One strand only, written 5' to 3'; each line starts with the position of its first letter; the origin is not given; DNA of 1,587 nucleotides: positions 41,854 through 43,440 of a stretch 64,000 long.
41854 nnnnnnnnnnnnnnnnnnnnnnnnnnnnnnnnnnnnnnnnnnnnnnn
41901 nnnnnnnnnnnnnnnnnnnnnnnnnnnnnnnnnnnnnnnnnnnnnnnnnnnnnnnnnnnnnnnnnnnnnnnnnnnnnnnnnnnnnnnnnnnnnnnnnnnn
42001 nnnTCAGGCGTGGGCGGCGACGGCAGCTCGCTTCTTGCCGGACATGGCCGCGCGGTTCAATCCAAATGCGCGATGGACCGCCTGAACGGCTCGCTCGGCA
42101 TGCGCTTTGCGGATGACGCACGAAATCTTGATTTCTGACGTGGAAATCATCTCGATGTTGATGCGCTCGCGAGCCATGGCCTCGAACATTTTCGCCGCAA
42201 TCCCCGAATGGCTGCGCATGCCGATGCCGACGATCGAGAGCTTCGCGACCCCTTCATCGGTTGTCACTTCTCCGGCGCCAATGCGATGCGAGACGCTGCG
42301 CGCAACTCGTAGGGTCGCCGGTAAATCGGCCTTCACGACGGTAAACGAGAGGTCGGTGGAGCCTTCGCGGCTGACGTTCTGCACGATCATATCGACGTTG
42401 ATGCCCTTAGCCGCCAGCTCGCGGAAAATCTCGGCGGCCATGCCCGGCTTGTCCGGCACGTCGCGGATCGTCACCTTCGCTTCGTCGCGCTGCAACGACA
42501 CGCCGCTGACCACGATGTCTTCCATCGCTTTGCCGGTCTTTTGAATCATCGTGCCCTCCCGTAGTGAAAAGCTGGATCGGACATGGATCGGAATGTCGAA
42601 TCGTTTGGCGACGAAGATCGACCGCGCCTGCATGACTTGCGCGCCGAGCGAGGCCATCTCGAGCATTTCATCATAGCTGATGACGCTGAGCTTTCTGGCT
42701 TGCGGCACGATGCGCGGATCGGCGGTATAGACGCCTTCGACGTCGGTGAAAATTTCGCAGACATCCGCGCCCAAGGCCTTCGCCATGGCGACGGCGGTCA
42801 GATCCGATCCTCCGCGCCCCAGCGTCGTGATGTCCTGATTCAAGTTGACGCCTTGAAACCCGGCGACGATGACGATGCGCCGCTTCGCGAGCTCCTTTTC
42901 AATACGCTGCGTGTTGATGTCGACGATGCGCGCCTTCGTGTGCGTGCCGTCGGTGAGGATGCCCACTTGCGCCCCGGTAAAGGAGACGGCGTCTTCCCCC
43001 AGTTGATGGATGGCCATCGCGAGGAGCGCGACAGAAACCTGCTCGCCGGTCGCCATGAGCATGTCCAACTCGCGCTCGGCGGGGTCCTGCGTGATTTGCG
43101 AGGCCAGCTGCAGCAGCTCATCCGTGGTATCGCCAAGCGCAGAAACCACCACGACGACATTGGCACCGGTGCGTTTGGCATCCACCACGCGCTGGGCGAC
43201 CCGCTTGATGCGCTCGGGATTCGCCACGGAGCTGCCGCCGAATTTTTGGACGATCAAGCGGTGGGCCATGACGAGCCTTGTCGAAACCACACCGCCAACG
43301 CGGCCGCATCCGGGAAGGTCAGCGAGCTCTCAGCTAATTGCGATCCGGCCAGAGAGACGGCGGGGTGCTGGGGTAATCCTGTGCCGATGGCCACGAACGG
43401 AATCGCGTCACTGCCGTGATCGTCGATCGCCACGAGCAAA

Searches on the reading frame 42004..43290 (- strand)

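Call 74: search_protein_families(library=pfam, proteins=[window:42004-43290:-], max_evalue=0.00001)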
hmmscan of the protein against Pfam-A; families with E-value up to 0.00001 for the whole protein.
window:42004-43290:- (428 aa): 4 families
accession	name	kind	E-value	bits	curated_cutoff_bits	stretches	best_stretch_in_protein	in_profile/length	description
PF00696.33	AA_kinase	-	2.2e-53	181.8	24.9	1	12-239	2-234/234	Amino acid kinase family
PF22468.2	ACT_9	-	4e-37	126.2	27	2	351-409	1-61/61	ACT domain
PF13840.12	ACT_7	-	3.8e-21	75.1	27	1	344-407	2-65/65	ACT domain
PF01842.31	ACT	-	1.3e-16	60.5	27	1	274-328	2-59/66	ACT domain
